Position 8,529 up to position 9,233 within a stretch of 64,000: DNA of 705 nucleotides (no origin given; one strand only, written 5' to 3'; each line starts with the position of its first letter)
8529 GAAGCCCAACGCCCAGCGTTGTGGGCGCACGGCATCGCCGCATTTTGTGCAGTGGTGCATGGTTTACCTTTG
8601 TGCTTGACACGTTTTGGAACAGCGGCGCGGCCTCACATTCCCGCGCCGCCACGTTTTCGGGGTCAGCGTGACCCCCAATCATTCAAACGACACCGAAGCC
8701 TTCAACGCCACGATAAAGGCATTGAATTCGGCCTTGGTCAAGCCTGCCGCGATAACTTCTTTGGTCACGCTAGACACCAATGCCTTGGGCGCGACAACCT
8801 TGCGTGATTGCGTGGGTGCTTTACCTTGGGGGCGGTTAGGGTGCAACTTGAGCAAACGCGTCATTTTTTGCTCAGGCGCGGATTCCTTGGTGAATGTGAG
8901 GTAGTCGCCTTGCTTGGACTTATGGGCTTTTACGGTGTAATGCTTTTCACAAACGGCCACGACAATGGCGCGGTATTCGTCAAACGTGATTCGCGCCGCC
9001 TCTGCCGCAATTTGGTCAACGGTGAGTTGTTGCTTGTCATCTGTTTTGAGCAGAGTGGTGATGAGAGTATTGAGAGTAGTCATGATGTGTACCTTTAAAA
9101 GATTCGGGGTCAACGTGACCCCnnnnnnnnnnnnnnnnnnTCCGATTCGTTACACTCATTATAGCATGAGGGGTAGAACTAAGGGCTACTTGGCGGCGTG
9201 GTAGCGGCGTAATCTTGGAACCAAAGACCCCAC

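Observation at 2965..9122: Six copies of a 17-bp palindrome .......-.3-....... placed just after early-gene stop codons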

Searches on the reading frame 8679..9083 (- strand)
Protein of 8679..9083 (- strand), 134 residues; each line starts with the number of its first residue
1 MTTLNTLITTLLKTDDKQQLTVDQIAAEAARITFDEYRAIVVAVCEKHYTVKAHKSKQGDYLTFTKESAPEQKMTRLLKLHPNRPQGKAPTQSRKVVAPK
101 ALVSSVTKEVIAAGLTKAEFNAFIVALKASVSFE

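Call 11: search_protein_families(library=phrogs, proteins=[window:8679-9083:-], max_evalue=0.01)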
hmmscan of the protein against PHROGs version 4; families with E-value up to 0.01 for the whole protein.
window:8679-9083:- (134 aa): 0 families

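Call 12: search_protein_families(library=pfam, proteins=[window:8679-9083:-], max_evalue=0.01)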
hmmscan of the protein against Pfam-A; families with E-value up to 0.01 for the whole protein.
window:8679-9083:- (134 aa): 0 families

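Call 24: search_protein_families(library=ncbifam, proteins=[window:8679-9083:-], max_evalue=0.1)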
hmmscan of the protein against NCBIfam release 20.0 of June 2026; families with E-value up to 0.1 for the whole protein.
window:8679-9083:- (134 aa): 0 families

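Call 45: search_solved_structures(query=window:8679-9083:-, max_evalue=10)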
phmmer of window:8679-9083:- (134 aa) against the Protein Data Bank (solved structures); distinct sequences matched with E-value up to 10: 0.

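Call 61: find_homologous_proteins(query=window:8679-9083:-, max_evalue=0.001)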
Query window:8679-9083:- (134 aa): 5 proteins with E <= 0.001 among 62 candidates.
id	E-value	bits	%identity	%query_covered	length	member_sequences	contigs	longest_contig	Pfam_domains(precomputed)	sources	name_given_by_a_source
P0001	2.1e-74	265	96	100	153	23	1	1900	-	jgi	-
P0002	2.3e-61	223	83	99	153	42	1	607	-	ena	-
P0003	6.9e-60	218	83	99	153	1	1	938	-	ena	-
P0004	9.8e-59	214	81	99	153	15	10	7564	-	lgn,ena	-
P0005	1.7e-58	214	82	99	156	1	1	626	-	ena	-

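Call 64: find_homologous_proteins(query=A1, max_evalue=0.001)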
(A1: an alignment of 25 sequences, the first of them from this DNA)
Query A1 (25 sequences) (134 aa, profile of the alignment): 415 proteins with E <= 0.001 among 7364 candidates; the best 120 are listed.
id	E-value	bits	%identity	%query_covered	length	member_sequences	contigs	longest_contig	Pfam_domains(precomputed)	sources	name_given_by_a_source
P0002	8.3e-33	131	83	99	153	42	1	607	-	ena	-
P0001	1.3e-32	131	96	100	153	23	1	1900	-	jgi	-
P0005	2.2e-32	130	82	99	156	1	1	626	-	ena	-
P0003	1.4e-31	127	83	99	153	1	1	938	-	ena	-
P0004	5.1e-31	126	81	99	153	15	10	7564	-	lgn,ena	-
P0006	1.3e-26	111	-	-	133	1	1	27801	-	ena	-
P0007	1.4e-26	111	-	-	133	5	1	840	-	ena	-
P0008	2.0e-26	111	-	-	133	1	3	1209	-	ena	-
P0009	2.6e-26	110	-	-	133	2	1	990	-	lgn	-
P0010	4.9e-26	109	-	-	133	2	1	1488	-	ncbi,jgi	jgi:hypothetical protein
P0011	6.0e-26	109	-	-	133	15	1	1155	-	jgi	jgi:hypothetical protein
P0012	9.1e-26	109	-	-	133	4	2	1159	-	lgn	-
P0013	1.9e-25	108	-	-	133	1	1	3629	-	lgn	-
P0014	2.7e-25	107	-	-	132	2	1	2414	-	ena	-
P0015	4.4e-25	106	-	-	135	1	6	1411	-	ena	-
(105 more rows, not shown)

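Call 70: predict_structure(alignment_id=A2)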
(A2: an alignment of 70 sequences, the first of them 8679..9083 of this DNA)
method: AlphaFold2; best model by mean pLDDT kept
length: 134 residues; sequences in the alignment: 70
mean_pLDDT: 60.9   pTM: 0.56
mean pLDDT of the five models: 60.9, 60.8, 60.2, 56.4, 55.4
residues with pLDDT >= 90: 0; 70-90: 53; 50-70: 36; < 50: 45
segments of 3 or more residues with pLDDT < 50: 17-20, 86-112, 126-134
pLDDT, mean of each block of 10 residues (from residue 1): 56 55 65 77 79 78 82 81 53 35 41 50 49 35
secondary structure, 60 per line:
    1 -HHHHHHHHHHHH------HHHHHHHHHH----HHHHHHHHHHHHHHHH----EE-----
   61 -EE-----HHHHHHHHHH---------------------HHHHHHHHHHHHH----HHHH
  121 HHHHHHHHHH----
elements in order: H2-13 H20-29 H34-49 H69-78 H100-112 H117-130

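Call 72: fold_search(model_id=the predicted structure, library=pdb)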
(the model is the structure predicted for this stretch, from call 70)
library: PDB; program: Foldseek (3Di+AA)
matches with E <= 10: 49; with E <= 0.001: 0
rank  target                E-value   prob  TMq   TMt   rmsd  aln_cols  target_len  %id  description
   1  9dcz_D                8.6e-01  0.33  0.33  0.34   5.3        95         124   13  Designed allosteric facilitated dissociation switch AS1 in complex state TH with methylated lysines, crystal #1 (released 2025-08-20)
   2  9dcz_B                1.3e+00  0.21  0.29  0.30   5.7        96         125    9  Designed allosteric facilitated dissociation switch AS1 in complex state TH with methylated lysines, crystal #1 (released 2025-08-20)
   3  5vxk_A                1.7e+00  0.09  0.20  0.11  12.1        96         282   11  2.55 A resolution structure of IpaD from Shigella flexneri in complex with single-domain antibody JMK-H2 (released 2017-08-30)
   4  9dd1_C                1.9e+00  0.30  0.36  0.40   4.7        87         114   11  Designed allosteric facilitated dissociation switch AS1 in complex state THE with methylated lysines (released 2025-08-20)
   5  8oz0_C                2.6e+00  0.18  0.24  0.10   3.5        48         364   25  Structure of a human 48S translation initiation complex with eIF4F and eIF4A (released 2024-02-07)
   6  9h2h_I                2.6e+00  0.05  0.23  0.17  15.7       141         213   12  AcMNPV apical cap - composite map of the C2 plug (released 2025-06-04)
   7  2jrf_MODEL_1_A        3.1e+00  0.07  0.23  0.19  12.5       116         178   12  Solution NMR structure of Tubulin polymerization-promoting protein family member 3 from Homo sapiens. Northeas (released 2007-07-17)
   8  8u89_A                3.4e+00  0.08  0.22  0.08   6.7        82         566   17  The structure of the PP2A-B56Delta holoenzyme mutant - E197K (released 2024-01-10)
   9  7mwr_B                4.3e+00  0.15  0.31  0.18   4.6        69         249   14  Structure of De Novo designed beta sheet heterodimer LHD101A53/B4 (released 2022-01-19)
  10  5z2d                  4.5e+00  0.03  0.16  0.10  16.3       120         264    8  Dihydrodipicolinate reductase from Paenisporosarcina sp. TG-14 (released 2019-01-02)
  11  2diw_MODEL_1_A        5.3e+00  0.15  0.27  0.24   3.2        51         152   20  Solution structure of the RPR domain of Putative RNA-binding protein 16 (released 2006-09-30)
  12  1wwp_A                5.3e+00  0.08  0.19  0.21   8.9        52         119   17  Crystal structure of ttk003001694 from Thermus Thermophilus HB8 (released 2005-07-12)
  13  4h7y_B                5.3e+00  0.07  0.19  0.19   6.3        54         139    7  Crystal structure of the tetratricopeptide repeat (TPR) motif of human dual specificity protein kinase Mps1 (released 2012-12-12)
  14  4ph2_A                5.6e+00  0.04  0.21  0.21  11.4       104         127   10  mature N-terminal domain of capsid protein from bovine leukemia virus (released 2015-06-10)
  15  5u87_MODEL_1_A        5.9e+00  0.08  0.26  0.29   7.8        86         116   15  NMR structure of the precursor protein PawS1 comprising SFTI-1 and a seed storage albumin (released 2017-03-01)
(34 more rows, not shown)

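Call 78: fold_search(model_id=the predicted structure, library=viral)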
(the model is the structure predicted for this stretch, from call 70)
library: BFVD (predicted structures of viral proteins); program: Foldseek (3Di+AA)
matches with E <= 10: 104; with E <= 0.001: 0
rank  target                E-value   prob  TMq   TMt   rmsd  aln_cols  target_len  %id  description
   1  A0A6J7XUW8            1.3e-02  0.98  0.40  0.39  16.8       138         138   22  Uncharacterized protein [uncultured Caudovirales phage]
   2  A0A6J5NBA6            1.7e-01  0.44  0.33  0.35  19.5       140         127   19  Uncharacterized protein [uncultured Caudovirales phage]
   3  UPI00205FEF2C         6.4e-01  0.14  0.22  0.22   9.8        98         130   15  (no name look-up for this kind of identifier)
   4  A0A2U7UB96            1.4e+00  0.10  0.24  0.14  10.4       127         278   14  F-box domain containing protein [Pandoravirus neocaledonia]
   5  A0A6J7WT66            1.4e+00  0.05  0.17  0.16  20.5       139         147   18  Uncharacterized protein [uncultured Caudovirales phage]
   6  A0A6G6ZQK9            1.6e+00  0.10  0.23  0.19  14.0       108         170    8  (no name in the UniProt tables at hand)
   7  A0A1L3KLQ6            2.0e+00  0.16  0.35  0.14  16.8       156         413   10  (no name in the UniProt tables at hand)
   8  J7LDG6                2.3e+00  0.06  0.20  0.12  14.5       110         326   12  ORF1 (Fragment) [Hepelivirus]
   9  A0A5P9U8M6            2.4e+00  0.09  0.21  0.17   9.0        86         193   14  (no name in the UniProt tables at hand)
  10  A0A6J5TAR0            2.8e+00  0.05  0.22  0.21  14.8       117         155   14  Uncharacterized protein [uncultured Caudovirales phage]
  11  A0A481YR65            2.8e+00  0.04  0.18  0.19  14.2       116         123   11  Chaperone protein [Iridovirus LCIVAC01]
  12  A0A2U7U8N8            3.0e+00  0.04  0.21  0.15  20.7       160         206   16  Sulfhydryl oxidase [Pandoravirus quercus]
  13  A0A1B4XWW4            3.0e+00  0.04  0.21  0.06  14.0       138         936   14  DNA ligase 1 [Tenacibaculum phage pT24]
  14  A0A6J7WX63            3.2e+00  0.08  0.22  0.32   6.6        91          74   19  Uncharacterized protein [uncultured Caudovirales phage]
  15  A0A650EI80            3.2e+00  0.06  0.28  0.10  14.0       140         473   14  (no name in the UniProt tables at hand)
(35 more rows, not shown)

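Call 88: search_protein_families(library=phrogs, alignment_id=A1, max_evalue=0.01)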
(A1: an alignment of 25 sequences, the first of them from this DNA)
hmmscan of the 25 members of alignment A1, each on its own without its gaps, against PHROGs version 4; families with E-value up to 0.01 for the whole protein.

A. member 1, seq(134 aa): 0 families

B. families by the number of members that match (of 25 scanned): 1 family
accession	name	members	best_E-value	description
phrog_15547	-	1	0.001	-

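Call 89: search_protein_families(library=pfam, alignment_id=A1, max_evalue=0.1)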
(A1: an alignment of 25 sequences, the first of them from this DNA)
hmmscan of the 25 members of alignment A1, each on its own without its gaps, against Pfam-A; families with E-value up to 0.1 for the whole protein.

A. member 1, seq(134 aa): 0 families

B. families by the number of members that match (of 25 scanned): 16 families
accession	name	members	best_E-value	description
PF01762.27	Galactosyl_T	1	0.013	Galactosyltransferase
PF20489.3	Birna_RdRp_C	1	0.013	Birnavirus RNA dependent RNA polymerase (VP1), C-terminal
PF17289.8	Terminase_6C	1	0.018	Terminase RNaseH-like domain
PF07813.17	LTXXQ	1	0.021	LTXXQ motif family protein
PF04112.18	Mak10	1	0.026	Mak10 subunit, NatC N(alpha)-terminal acetyltransferase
PF23051.1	DUF7040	1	0.027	Domain of unknown function (DUF7040)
PF08362.16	TetR_C_3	1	0.027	YcdC-like protein, C-terminal region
PF24901.1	HTH_MCM7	1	0.038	DNA replication licensing factor MCM7, winged helix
PF05396.16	Phage_T7_Capsid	1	0.042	Phage T7 capsid assembly protein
PF07554.19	FIVAR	1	0.052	FIVAR domain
PF17132.9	Glyco_hydro_106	1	0.069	alpha-L-rhamnosidase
PF01196.24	Ribosomal_L17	1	0.073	Ribosomal protein L17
PF23198.2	PDE8A_N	1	0.088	PDE8A-like, N-terminal domain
PF22618.1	RskA_N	1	0.095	Anti-sigma-K factor RskA, N-terminal domain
PF01025.24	GrpE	1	0.096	GrpE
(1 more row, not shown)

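Call 97: search_dna_similar(query=window:8679-9083:-, collection=phages, mode=protein, max_evalue=0.01, max_rows=15)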
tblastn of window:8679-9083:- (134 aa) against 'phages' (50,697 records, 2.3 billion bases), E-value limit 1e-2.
No match.

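Call 98: find_encoding_contigs(protein=window:8679-9083:-, flank=3000, max_places=4)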
Protein window:8679-9083:- (134 aa): 24 contigs read that carry it; 1 place shown.
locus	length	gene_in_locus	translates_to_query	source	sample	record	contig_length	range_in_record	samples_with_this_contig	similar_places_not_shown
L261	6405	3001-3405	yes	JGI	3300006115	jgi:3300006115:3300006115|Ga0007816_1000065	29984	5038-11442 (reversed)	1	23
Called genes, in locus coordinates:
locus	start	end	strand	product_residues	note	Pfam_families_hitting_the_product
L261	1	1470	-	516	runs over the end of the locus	PF17289:Terminase_6C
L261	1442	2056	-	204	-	-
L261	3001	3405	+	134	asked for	-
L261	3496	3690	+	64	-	-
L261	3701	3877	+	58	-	-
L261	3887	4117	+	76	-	-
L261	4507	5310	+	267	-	-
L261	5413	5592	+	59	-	-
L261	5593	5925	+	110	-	-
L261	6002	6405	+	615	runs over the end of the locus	PF12224:Amidoligase_2 (weak)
